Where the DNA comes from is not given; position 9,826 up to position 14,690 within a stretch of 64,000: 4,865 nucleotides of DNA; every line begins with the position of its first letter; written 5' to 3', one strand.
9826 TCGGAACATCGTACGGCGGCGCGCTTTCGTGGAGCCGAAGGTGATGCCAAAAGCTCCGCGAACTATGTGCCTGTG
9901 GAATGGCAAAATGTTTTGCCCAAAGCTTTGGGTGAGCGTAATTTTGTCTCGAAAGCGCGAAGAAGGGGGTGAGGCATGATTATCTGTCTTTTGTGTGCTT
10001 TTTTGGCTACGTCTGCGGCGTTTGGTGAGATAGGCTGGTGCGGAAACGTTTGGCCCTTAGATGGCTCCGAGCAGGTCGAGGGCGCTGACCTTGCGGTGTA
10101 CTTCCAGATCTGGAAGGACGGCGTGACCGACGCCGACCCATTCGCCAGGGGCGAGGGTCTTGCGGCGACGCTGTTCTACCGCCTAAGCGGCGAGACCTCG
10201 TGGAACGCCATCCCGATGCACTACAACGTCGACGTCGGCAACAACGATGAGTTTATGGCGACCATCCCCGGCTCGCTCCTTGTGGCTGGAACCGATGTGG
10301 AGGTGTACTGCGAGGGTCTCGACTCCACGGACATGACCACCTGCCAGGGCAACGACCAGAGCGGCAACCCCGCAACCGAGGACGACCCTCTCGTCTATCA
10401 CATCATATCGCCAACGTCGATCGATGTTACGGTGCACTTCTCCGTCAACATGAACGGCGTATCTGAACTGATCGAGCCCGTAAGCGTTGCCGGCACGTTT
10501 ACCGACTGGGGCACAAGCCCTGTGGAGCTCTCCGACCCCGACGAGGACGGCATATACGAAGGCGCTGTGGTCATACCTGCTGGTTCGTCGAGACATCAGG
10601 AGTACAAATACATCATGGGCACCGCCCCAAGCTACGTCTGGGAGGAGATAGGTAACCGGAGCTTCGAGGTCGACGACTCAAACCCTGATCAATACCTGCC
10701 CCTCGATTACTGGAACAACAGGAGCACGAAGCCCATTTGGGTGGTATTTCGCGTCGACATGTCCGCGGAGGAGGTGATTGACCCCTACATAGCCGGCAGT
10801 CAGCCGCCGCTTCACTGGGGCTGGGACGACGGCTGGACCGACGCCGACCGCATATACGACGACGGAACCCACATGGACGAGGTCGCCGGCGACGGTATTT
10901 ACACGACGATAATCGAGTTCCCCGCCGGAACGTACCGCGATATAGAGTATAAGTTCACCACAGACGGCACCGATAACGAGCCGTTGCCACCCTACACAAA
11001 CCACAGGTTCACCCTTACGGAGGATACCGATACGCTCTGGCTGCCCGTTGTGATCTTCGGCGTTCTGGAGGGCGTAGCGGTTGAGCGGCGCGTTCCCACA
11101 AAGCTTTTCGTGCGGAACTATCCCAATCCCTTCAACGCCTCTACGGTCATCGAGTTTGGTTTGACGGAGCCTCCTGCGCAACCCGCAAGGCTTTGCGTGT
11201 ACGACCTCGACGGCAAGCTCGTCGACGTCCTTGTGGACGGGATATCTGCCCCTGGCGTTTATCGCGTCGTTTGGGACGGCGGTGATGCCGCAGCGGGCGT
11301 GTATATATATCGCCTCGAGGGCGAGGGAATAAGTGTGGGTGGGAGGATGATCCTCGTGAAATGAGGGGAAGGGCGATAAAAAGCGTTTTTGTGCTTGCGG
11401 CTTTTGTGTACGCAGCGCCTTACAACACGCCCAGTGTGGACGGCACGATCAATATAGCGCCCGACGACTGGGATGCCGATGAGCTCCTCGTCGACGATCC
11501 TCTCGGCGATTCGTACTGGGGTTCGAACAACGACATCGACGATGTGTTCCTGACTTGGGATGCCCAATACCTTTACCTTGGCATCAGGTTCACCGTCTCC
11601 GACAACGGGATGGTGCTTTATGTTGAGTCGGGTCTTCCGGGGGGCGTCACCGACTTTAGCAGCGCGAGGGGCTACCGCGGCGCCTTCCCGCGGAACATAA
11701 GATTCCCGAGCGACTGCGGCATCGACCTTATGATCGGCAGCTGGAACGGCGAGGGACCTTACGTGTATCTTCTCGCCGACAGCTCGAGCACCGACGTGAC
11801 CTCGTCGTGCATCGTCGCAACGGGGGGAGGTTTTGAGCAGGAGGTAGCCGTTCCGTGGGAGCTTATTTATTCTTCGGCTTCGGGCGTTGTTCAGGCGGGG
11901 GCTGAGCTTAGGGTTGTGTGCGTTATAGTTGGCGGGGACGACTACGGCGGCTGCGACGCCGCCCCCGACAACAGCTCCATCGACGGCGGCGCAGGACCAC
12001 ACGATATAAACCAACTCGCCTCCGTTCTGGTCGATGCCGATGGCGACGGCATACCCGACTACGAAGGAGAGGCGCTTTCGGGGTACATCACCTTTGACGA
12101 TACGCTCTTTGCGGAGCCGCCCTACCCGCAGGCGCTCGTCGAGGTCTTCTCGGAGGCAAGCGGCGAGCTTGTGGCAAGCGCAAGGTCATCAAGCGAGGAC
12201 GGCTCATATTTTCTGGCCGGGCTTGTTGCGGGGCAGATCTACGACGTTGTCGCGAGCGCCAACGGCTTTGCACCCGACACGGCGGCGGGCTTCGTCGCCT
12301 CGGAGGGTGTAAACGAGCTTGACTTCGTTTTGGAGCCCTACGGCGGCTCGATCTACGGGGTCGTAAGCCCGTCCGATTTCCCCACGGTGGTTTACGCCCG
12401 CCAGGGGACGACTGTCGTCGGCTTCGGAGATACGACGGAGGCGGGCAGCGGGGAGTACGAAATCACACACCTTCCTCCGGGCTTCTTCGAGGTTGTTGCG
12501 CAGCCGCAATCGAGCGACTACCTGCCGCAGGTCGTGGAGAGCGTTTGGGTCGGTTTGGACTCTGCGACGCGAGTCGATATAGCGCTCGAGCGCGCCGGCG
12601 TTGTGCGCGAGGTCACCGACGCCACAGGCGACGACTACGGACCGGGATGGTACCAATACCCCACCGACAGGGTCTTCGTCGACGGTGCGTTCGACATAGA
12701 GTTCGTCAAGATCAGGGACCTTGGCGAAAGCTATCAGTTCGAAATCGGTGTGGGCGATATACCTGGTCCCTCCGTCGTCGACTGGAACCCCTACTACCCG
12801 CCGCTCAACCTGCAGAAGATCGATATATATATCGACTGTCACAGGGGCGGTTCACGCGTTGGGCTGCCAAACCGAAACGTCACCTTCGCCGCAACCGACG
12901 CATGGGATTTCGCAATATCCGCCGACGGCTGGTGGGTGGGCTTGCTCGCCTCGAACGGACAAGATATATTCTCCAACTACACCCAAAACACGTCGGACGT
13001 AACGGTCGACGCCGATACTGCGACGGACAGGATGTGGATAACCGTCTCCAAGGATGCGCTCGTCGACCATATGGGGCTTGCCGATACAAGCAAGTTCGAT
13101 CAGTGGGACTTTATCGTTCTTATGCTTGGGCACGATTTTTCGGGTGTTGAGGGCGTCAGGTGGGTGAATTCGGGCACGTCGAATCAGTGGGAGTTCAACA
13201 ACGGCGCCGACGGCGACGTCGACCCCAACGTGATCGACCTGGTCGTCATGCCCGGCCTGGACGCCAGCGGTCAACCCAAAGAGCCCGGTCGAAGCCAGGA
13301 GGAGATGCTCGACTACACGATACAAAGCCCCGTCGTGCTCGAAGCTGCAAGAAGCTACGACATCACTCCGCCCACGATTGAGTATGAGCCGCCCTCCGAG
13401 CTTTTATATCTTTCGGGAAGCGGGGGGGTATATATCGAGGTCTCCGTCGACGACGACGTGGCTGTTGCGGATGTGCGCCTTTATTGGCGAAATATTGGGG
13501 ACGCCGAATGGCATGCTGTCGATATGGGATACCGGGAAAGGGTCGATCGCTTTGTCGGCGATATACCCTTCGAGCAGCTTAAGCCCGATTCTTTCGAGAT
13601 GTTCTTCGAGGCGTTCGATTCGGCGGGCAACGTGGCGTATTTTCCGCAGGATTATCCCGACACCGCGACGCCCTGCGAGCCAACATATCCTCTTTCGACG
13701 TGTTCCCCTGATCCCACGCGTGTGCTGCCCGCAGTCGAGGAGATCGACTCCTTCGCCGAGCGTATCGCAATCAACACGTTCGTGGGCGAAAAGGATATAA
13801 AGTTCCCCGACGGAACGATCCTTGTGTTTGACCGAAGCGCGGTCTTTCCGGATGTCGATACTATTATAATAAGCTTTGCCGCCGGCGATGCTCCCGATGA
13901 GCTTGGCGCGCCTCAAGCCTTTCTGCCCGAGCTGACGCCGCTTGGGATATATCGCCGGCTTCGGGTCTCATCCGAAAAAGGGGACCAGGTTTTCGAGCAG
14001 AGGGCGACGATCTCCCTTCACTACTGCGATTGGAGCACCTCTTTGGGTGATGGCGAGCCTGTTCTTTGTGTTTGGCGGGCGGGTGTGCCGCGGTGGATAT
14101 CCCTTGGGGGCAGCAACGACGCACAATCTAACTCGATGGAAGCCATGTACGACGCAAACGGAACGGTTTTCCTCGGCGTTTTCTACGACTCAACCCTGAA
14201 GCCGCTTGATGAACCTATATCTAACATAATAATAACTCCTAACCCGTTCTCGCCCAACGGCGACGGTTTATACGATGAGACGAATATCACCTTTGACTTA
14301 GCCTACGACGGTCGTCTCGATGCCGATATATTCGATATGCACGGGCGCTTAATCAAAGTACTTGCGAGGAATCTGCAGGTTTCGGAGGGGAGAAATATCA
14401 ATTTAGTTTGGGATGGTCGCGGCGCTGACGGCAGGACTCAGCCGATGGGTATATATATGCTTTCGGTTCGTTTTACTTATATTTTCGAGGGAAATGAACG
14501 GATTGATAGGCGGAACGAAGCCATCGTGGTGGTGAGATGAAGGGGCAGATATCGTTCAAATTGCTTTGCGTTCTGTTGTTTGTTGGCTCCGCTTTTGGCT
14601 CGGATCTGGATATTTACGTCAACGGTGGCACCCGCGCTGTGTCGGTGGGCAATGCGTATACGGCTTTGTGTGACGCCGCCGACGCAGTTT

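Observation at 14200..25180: AT-rich island encoding an alpha-glucan capture and import system of unusual composition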

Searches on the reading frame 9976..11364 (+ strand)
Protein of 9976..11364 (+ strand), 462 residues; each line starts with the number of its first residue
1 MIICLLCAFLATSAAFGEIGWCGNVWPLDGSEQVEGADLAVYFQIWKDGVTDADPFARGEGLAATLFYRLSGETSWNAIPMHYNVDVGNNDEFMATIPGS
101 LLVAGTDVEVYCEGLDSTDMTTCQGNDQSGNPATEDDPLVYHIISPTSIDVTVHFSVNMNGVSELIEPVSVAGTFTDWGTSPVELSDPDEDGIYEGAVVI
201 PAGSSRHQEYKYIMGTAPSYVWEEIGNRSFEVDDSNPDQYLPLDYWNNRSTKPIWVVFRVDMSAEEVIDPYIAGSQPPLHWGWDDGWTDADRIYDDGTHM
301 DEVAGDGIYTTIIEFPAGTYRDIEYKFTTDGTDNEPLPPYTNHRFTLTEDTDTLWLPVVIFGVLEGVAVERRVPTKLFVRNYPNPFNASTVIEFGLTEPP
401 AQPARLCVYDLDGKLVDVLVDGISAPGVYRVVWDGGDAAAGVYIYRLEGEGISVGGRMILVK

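Call 5: search_protein_families(library=pfam, proteins=[window:9976-11364:+], max_evalue=0.01)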
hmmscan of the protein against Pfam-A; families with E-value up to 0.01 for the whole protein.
window:9976-11364:+ (462 aa): 5 families
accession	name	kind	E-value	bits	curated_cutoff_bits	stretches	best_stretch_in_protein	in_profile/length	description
PF00686.25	CBM_20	-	1.6e-06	28.2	23.3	0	152-234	3-89/97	Starch binding domain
PF22058.2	X25_BaPul_like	-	1.6e-05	25.3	27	0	296-353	23-75/87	Pullulanase X25 domain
PF02922.24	CBM_48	-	0.0003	21.5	22.4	0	168-216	24-70/83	Carbohydrate-binding module 48 (Isoamylase N-terminal domain)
PF13860.13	FlgD_ig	-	0.0021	18.4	27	0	398-441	19-67/79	FlgD Ig-like domain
PF16561.11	AMPK1_CBM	-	0.0037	17.9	26.8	0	168-214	13-53/85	Glycogen recognition site of AMP-activated protein kinase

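Call 6: search_protein_families(library=ncbifam, proteins=[window:9976-11364:+], max_evalue=0.01)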
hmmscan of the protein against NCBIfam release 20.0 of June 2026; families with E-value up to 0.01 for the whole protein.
window:9976-11364:+ (462 aa): 4 families
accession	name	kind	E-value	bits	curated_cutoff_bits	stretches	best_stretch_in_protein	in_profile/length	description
NF041940.1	choice_anch_X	domain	3e-09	36.5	25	1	294-320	4-31/37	choice-of-anchor X domain-containing protein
TIGR04183.1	Por_Secre_tail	domain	2.5e-07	30.6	23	1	382-453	2-64/72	T9SS type A sorting domain-containing protein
NF033707.1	T9SS_sortase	equivalog_domain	0.00055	17.7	420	1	379-448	999-1076/1095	type IX secretion system sortase PorU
TIGR03503.1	TIGR03503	hypoth_equivalog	0.0098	14.9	305.6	0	295-321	159-187/374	TIGR03503 family protein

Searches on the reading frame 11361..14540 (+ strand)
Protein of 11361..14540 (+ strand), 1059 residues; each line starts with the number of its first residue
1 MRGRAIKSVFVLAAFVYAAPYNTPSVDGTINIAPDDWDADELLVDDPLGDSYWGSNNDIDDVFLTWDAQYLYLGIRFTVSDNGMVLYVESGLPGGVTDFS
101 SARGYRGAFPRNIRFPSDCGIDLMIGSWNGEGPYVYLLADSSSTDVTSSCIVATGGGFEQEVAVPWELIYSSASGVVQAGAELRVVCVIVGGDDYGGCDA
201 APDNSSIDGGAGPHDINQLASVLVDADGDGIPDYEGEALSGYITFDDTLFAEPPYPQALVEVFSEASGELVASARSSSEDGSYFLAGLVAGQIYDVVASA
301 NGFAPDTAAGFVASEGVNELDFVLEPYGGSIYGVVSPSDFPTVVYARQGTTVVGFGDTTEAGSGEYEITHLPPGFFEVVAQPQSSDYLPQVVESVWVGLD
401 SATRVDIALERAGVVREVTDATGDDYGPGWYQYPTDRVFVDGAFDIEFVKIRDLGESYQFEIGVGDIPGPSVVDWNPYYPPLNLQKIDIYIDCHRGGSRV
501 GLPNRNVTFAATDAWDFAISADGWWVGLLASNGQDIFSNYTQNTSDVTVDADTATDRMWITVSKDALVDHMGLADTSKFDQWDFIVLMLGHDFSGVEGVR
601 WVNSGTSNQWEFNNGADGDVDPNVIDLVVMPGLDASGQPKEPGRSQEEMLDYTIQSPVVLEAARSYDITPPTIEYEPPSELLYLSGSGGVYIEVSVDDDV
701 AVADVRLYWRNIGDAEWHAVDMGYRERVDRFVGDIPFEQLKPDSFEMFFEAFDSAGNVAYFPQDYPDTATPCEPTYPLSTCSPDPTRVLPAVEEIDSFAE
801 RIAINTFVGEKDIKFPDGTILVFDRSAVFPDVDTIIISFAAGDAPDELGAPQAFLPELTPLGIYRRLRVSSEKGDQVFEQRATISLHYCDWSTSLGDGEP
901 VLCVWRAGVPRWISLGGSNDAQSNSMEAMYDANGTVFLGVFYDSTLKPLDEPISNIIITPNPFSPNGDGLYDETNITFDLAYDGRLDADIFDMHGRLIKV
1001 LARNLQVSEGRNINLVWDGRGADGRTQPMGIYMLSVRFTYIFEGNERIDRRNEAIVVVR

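Call 5: search_protein_families(library=pfam, proteins=[window:11361-14540:+], max_evalue=0.01)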
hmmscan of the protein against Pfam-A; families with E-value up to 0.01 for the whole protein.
window:11361-14540:+ (1059 aa): 3 families
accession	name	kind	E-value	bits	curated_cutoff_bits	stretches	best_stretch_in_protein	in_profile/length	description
PF09985.14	Glucodextran_C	-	1.5e-36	126.4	22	1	416-652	2-215/228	C-terminal binding-module, SLH-like, of glucodextranase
PF13620.12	CarboxypepD_reg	-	4.3e-11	43.5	32.3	2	254-325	13-82/82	Carboxypeptidase regulatory-like domain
PF13585.12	CHU_C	-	0.0013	19.2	27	1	958-1038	2-72/86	CHU_C Type IX secretion signal domain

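Call 6: search_protein_families(library=ncbifam, proteins=[window:11361-14540:+], max_evalue=0.01)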
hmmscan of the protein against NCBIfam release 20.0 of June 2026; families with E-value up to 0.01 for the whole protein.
window:11361-14540:+ (1059 aa): 3 families
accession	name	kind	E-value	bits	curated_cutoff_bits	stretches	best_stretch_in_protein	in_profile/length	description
NF052345.1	S_layer_anammox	exception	0.00085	16.8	1400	1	272-393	1340-1469/1596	Kustd1514 family S-layer glycoprotein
NF033707.1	T9SS_sortase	equivalog_domain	0.0025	15.5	420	1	953-1037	996-1076/1095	type IX secretion system sortase PorU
TIGR04131.1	Bac_Flav_CTERM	domain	0.0076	16.4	35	0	959-1006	3-49/85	T9SS type B sorting domain-containing protein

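Call 44: search_solved_structures(query=window:11361-14540:+, max_evalue=0.01)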
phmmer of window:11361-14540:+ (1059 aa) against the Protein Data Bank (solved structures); distinct sequences matched with E-value up to 0.01: 1.
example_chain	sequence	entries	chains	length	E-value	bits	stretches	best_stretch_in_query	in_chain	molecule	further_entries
1ug9_A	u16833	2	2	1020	3.6e-13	51.3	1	412-527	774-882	glucodextranase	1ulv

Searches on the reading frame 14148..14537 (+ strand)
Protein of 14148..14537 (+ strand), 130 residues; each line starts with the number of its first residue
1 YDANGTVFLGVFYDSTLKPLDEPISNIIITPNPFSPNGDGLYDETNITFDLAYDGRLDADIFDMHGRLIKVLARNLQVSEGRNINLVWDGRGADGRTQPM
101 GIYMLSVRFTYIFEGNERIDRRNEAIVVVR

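Call 65: search_protein_families(library=ncbifam, alignment_id=A4, max_evalue=1)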
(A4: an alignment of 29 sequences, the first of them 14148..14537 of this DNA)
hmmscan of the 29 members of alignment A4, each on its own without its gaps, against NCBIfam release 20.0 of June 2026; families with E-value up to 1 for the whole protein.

A. member 1, window:14148-14537:+ (130 aa): 10 families
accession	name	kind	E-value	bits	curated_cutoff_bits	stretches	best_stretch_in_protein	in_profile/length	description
NF033707.1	T9SS_sortase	equivalog_domain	5.6e-05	21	420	1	24-108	996-1076/1095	type IX secretion system sortase PorU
TIGR04131.1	Bac_Flav_CTERM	domain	0.00036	20.6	35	1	30-77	3-49/85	T9SS type B sorting domain-containing protein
TIGR04183.1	Por_Secre_tail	domain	0.015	15.3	23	1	29-107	1-58/72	T9SS type A sorting domain-containing protein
NF052228.1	T9SS_PorZ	equivalog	0.015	13.7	260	1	4-106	645-739/757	type IX secretion system anionic LPS delivery protein PorZ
NF005176.1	PRK06655.1-1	equivalog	0.032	14.1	230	1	58-112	100-152/197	flagellar hook assembly protein FlgD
NF009453.0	PRK12813.1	equivalog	0.05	13.1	264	1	85-108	149-172/223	flagellar basal body rod modification protein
NF009452.0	PRK12812.1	equivalog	0.099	11.8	258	1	57-110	154-207/289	flagellar basal body rod modification protein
NF052323.1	T9SSA_dep_M6i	equivalog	0.13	10.2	600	1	42-89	966-1011/1043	T9SS-dependent M6-like inactivated metalloprotease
NF009277.0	PRK12634.1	equivalog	0.15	12.1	333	1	55-106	122-171/221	flagellar basal body rod modification protein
NF053608.1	Lsa66_OmpA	equivalog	0.16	10.3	700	1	60-106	182-225/581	fibronectin-binding adhesin Lsa66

B. families by the number of members that match (of 29 scanned): 16 families
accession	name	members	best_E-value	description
TIGR04131.1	Bac_Flav_CTERM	29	4.1e-06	T9SS type B sorting domain-containing protein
NF033707.1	T9SS_sortase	28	9.1e-11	type IX secretion system sortase PorU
NF053608.1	Lsa66_OmpA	28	2.5e-07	fibronectin-binding adhesin Lsa66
NF009452.0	PRK12812.1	28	5.1e-05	flagellar basal body rod modification protein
NF005176.1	PRK06655.1-1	27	2.3e-08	flagellar hook assembly protein FlgD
TIGR04183.1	Por_Secre_tail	24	0.00029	T9SS type A sorting domain-containing protein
NF009453.0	PRK12813.1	22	0.00011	flagellar basal body rod modification protein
NF052228.1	T9SS_PorZ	17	1.3e-05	type IX secretion system anionic LPS delivery protein PorZ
NF009277.0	PRK12634.1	16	0.00089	flagellar basal body rod modification protein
NF009276.0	PRK12633.1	14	4.3e-07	flagellar basal body rod modification protein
NF052323.1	T9SSA_dep_M6i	12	4.4e-05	T9SS-dependent M6-like inactivated metalloprotease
NF004496.1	PRK05842.1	12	0.023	flagellar hook assembly protein FlgD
NF040553.1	SGO_0316_fam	11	0.0036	SGO_0316/SGO_0317 family LPXTG-anchored serine peptidase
NF038113.1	T9SSA_dep_M36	1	0.12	T9SS-dependent M36 family metallopeptidase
NF033519.0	transpos_ISAzo13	1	0.16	ISAzo13 family transposase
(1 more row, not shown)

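Call 66: search_protein_families(library=pfam, alignment_id=A4, max_evalue=1)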
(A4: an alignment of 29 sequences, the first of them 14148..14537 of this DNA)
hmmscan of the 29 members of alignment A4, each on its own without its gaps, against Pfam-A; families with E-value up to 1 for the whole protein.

A. member 1, window:14148-14537:+ (130 aa): 2 families
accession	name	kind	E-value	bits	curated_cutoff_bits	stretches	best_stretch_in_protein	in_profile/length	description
PF13585.12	CHU_C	-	3.8e-05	24.2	27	1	29-109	2-72/86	CHU_C Type IX secretion signal domain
PF13860.13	FlgD_ig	-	0.0053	17.1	27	1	58-108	26-74/79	FlgD Ig-like domain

B. families by the number of members that match (of 29 scanned): 9 families
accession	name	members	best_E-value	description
PF13860.13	FlgD_ig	29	4.8e-11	FlgD Ig-like domain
PF13585.12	CHU_C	29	1.3e-08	CHU_C Type IX secretion signal domain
PF18962.6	Por_Secre_tail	6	0.02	Secretion system C-terminal sorting domain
PF10029.15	DUF2271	3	0.013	Predicted periplasmic protein (DUF2271)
PF17131.11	LolA_like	2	0.09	Outer membrane lipoprotein-sorting protein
PF05954.17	Phage_GPD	1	0.057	Phage tail baseplate hub (GPD)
PF10546.14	P63C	1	0.08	P63C domain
PF14594.13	Sipho_Gp37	1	0.089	Siphovirus ReqiPepy6 Gp37-like protein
PF19369.4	DUF5944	1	0.24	Family of unknown function (DUF5944)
